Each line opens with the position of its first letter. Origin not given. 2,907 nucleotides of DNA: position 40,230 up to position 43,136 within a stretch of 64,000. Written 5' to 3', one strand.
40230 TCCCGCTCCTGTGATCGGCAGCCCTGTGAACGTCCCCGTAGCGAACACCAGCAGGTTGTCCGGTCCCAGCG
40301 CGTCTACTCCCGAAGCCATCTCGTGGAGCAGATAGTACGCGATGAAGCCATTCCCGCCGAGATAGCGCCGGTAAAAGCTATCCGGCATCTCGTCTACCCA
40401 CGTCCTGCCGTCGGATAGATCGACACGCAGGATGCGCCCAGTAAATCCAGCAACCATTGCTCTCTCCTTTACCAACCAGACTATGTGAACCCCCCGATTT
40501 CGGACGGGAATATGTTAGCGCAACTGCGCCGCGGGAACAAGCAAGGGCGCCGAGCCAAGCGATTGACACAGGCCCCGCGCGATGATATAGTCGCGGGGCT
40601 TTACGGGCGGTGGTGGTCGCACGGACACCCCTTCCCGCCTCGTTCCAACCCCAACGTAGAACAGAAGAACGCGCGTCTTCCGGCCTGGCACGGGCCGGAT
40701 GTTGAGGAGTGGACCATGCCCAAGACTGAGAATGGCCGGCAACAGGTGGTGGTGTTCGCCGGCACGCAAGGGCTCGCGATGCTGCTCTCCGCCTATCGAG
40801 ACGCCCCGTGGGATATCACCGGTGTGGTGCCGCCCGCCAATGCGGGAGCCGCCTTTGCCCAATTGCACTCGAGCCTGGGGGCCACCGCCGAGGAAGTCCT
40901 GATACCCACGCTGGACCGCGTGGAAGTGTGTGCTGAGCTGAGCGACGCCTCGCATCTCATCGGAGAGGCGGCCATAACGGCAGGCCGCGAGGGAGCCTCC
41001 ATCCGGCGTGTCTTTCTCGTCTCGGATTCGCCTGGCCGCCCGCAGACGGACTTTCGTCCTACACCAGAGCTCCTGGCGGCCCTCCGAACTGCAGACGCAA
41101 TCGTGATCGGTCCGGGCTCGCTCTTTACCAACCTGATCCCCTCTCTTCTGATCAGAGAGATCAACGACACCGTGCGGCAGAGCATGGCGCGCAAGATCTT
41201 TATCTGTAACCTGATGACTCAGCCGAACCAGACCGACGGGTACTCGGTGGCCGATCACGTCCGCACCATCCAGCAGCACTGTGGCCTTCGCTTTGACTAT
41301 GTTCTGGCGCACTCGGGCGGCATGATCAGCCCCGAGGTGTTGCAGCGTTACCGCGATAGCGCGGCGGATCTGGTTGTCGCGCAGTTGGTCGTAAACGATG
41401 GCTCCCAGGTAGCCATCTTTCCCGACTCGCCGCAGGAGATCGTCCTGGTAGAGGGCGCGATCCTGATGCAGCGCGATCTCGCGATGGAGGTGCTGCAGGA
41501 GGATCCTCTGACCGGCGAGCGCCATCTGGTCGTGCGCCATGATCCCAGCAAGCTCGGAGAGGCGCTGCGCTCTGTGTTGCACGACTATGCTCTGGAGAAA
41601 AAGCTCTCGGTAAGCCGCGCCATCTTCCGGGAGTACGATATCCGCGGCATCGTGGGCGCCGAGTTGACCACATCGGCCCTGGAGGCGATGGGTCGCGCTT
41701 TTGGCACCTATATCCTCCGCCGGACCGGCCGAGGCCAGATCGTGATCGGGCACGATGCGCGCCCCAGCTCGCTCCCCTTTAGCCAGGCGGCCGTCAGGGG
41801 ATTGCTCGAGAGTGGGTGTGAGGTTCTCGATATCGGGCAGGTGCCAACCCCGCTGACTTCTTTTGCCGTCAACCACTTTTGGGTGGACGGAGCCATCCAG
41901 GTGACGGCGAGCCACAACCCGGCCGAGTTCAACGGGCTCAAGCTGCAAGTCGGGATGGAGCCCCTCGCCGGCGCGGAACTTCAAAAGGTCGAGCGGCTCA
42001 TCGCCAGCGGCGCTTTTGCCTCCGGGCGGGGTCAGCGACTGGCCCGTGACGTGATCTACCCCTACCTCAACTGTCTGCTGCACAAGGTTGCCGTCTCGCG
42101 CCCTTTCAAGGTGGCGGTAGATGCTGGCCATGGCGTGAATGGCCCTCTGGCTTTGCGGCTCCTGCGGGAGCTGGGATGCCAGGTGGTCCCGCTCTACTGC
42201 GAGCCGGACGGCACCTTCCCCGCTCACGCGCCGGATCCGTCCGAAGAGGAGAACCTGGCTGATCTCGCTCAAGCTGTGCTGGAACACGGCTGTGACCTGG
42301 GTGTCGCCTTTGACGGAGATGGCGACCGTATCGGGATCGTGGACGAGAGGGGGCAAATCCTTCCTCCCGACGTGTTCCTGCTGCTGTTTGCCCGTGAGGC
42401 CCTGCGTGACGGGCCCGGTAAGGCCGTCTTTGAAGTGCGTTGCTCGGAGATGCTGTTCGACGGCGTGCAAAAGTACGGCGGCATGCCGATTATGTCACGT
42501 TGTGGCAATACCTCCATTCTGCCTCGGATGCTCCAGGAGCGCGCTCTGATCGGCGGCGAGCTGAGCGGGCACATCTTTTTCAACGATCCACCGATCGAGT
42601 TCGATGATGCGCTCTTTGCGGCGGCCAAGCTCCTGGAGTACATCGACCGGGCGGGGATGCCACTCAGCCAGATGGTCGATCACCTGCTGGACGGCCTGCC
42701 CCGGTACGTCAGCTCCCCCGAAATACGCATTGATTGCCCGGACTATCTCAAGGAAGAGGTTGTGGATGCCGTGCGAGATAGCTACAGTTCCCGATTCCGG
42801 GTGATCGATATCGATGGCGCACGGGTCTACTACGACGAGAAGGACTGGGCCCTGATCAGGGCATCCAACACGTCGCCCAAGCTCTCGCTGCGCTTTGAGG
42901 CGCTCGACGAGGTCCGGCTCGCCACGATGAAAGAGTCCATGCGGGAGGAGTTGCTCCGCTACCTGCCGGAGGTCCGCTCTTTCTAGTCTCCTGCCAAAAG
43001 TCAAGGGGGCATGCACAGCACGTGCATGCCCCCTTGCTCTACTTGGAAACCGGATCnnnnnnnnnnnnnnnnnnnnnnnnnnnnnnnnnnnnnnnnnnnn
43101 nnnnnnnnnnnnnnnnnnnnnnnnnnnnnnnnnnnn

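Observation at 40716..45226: YvcK/GlmR-like domain fused to a phosphohexomutase, convergent with ribozyme-controlled glmS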

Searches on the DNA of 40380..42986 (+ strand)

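Call 36: search_rna_families(sources=[L081, L087], threshold=evalue, max_evalue=0.5, show_alignments=2)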
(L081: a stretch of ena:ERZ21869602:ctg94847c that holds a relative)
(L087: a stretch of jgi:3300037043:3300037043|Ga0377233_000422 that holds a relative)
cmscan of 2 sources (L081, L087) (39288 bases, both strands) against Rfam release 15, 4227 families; matches with E-value up to 0.5: 1.
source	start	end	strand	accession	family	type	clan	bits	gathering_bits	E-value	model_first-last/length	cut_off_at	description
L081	17204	17415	-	RF00234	glmS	Cis-reg; riboswitch;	-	30.9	37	0.0013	1-167/167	no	glmS glucosamine-6-phosphate activated ribozyme aptamer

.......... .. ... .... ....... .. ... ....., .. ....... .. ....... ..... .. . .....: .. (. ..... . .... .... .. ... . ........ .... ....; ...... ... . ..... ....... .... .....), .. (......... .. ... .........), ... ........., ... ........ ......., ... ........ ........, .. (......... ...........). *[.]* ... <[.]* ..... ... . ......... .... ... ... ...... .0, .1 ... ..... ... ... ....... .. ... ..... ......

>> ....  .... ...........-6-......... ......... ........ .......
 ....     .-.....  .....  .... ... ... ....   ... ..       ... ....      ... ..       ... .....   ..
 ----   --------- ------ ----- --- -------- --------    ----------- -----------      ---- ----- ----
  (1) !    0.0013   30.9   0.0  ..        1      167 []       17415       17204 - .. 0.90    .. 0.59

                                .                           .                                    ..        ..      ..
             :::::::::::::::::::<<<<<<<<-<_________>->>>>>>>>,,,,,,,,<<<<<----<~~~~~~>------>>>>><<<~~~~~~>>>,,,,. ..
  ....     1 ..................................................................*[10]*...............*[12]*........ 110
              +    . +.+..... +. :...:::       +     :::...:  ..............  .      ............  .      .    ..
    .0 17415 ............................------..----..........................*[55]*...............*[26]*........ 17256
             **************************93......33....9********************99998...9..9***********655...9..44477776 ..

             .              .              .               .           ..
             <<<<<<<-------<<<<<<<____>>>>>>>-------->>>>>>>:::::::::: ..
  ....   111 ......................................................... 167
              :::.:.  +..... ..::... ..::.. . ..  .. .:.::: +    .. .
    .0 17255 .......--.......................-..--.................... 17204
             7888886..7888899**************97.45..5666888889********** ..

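Call 43: search_rna_families(sources=[L092, L093, L097], threshold=evalue, max_evalue=0.1)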
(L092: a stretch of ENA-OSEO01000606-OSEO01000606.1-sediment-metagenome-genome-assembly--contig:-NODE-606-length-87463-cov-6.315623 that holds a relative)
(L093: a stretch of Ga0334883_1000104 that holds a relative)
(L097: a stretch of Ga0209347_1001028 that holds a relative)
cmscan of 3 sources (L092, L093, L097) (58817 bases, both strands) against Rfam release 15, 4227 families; matches with E-value up to 0.1: 4.
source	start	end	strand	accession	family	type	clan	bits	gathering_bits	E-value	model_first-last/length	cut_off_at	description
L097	9538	9753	+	RF00234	glmS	Cis-reg; riboswitch;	-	58.1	37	7.4e-11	1-167/167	no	glmS glucosamine-6-phosphate activated ribozyme aptamer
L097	16690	16911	-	RF00234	glmS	Cis-reg; riboswitch;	-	52.7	37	2.2e-09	1-167/167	no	glmS glucosamine-6-phosphate activated ribozyme aptamer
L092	14228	14442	-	RF00234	glmS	Cis-reg; riboswitch;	-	49.5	37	1.6e-08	1-167/167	no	glmS glucosamine-6-phosphate activated ribozyme aptamer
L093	14282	14466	-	RF00234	glmS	Cis-reg; riboswitch;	-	27.4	37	0.016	1-167/167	no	glmS glucosamine-6-phosphate activated ribozyme aptamer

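Call 44: search_rna_families(sources=[L100, L108, L110, L160, L162], threshold=evalue, max_evalue=0.1)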
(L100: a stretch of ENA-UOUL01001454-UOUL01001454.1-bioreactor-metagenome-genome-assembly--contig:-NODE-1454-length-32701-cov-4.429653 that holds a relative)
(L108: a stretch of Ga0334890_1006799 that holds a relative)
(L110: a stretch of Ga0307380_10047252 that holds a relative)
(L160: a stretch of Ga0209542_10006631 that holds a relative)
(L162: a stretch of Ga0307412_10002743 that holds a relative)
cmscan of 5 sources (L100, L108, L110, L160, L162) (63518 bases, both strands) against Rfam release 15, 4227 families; matches with E-value up to 0.1: 9.
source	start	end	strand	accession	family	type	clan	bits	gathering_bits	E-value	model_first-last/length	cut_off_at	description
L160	12149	12230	-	RF00005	tRNA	Gene; tRNA;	CL00001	56.5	29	1.6e-09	1-71/71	no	tRNA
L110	4213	4476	-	RF00234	glmS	Cis-reg; riboswitch;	-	48.5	37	3.4e-08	1-167/167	no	glmS glucosamine-6-phosphate activated ribozyme aptamer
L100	5584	5661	+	RF03506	mir-587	Gene; miRNA;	-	47.7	80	2.1e-07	1-74/74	no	mir-587 microRNA precursor family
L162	8006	8079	-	RF00521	SAM_alpha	Cis-reg; riboswitch;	-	43.2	36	2e-06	1-79/79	no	Alpha-proteobacteria SAM riboswitch aptamer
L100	12301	12364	+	RF03506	mir-587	Gene; miRNA;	-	35.6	80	0.00058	1-74/74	no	mir-587 microRNA precursor family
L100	12301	12364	-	RF03506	mir-587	Gene; miRNA;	-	33.9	80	0.0018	1-74/74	no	mir-587 microRNA precursor family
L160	12148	12230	+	RF04354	Plastid-ycf2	Cis-reg;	-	29.5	65.7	0.047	1-75/75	no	Plastid-ycf2 5UTR RNA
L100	14466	14748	-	RF00234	glmS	Cis-reg; riboswitch;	-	29.3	37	0.0055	1-167/167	no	glmS glucosamine-6-phosphate activated ribozyme aptamer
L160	11316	11457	+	RF02634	EF3314_EF3315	Gene; sRNA;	-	25.5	100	0.097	1-141/141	no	Enterococcus sRNA EF3314_EF3315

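Call 45: search_rna_families(source=window, start=40380, end=40800, threshold=evalue, max_evalue=10, show_alignments=2)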
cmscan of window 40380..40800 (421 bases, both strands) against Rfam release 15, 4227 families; matches with E-value up to 10: 2.
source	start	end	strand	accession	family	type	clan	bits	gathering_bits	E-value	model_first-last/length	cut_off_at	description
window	40402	40433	+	RF02926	DUF2693-FD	Gene; sRNA;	-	22.4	44.5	0.013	1-49/49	no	DUF2693-FD RNA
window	40568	40602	-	RF00502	TCV_Pr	Cis-reg;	-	15.4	40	3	1-34/34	no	Turnip crinkle virus (TCV) core promoter hairpin (Pr)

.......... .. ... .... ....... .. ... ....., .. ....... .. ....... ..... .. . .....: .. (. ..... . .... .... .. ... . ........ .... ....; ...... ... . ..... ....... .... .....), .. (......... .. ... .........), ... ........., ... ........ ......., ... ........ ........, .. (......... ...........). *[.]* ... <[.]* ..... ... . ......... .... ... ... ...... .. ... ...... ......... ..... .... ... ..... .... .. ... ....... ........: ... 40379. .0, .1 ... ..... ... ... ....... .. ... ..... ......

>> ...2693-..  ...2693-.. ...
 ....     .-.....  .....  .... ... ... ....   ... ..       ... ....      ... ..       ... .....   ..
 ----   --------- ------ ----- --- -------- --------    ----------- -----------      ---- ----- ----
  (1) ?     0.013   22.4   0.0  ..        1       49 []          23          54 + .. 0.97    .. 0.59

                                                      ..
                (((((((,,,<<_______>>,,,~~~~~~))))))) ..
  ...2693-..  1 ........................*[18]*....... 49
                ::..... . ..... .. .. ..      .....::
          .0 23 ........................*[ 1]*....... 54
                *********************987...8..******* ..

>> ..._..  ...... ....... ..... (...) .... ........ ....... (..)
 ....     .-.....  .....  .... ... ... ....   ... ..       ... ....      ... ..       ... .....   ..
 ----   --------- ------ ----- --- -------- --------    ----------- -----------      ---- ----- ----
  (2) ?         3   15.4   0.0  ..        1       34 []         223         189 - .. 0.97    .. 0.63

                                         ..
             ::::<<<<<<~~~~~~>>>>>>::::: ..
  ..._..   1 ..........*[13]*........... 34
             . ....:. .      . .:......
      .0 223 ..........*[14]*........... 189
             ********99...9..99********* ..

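Call 73: search_with_rna_model(model_id=R1, sources=[L171, L172, L173, L174, L175, L176], max_evalue=1)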
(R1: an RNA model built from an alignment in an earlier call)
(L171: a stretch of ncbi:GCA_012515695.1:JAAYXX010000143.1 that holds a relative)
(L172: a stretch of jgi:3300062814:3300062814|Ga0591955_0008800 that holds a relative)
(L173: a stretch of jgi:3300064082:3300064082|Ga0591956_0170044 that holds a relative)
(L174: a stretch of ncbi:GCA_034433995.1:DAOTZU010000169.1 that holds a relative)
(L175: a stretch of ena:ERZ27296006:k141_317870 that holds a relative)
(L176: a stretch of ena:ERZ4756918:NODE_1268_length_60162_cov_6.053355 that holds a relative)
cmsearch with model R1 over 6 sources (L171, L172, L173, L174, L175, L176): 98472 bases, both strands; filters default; matches with E-value up to 1: 6.
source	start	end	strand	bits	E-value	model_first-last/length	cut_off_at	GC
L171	7043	7208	+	113.1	8.3e-27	1-155/155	no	0.61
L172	9576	9741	+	109.1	8.3e-26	1-155/155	no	0.6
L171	16323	16503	-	72.3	1.4e-16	1-155/155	no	0.61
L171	16162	16317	-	60.9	9.2e-14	1-155/155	no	0.59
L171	6899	7020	-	12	0.16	1-155/155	no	0.61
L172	9432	9553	-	12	0.16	1-155/155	no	0.61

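Call 83: search_rna_families(source=L171, threshold=evalue, max_evalue=0.1, show_alignments=3)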
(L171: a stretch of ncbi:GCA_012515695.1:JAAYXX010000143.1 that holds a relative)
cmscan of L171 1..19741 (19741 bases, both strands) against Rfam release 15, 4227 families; matches with E-value up to 0.1: 3.
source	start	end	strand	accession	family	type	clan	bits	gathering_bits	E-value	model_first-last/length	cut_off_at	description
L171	7042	7257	+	RF00234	glmS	Cis-reg; riboswitch;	-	62.2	37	1.9e-12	1-167/167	no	glmS glucosamine-6-phosphate activated ribozyme aptamer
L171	16103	16260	-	RF00234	glmS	Cis-reg; riboswitch;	-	26.6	37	0.0091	20-159/167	no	glmS glucosamine-6-phosphate activated ribozyme aptamer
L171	16395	16504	-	RF00234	glmS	Cis-reg; riboswitch;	-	26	37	0.013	1-167/167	no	glmS glucosamine-6-phosphate activated ribozyme aptamer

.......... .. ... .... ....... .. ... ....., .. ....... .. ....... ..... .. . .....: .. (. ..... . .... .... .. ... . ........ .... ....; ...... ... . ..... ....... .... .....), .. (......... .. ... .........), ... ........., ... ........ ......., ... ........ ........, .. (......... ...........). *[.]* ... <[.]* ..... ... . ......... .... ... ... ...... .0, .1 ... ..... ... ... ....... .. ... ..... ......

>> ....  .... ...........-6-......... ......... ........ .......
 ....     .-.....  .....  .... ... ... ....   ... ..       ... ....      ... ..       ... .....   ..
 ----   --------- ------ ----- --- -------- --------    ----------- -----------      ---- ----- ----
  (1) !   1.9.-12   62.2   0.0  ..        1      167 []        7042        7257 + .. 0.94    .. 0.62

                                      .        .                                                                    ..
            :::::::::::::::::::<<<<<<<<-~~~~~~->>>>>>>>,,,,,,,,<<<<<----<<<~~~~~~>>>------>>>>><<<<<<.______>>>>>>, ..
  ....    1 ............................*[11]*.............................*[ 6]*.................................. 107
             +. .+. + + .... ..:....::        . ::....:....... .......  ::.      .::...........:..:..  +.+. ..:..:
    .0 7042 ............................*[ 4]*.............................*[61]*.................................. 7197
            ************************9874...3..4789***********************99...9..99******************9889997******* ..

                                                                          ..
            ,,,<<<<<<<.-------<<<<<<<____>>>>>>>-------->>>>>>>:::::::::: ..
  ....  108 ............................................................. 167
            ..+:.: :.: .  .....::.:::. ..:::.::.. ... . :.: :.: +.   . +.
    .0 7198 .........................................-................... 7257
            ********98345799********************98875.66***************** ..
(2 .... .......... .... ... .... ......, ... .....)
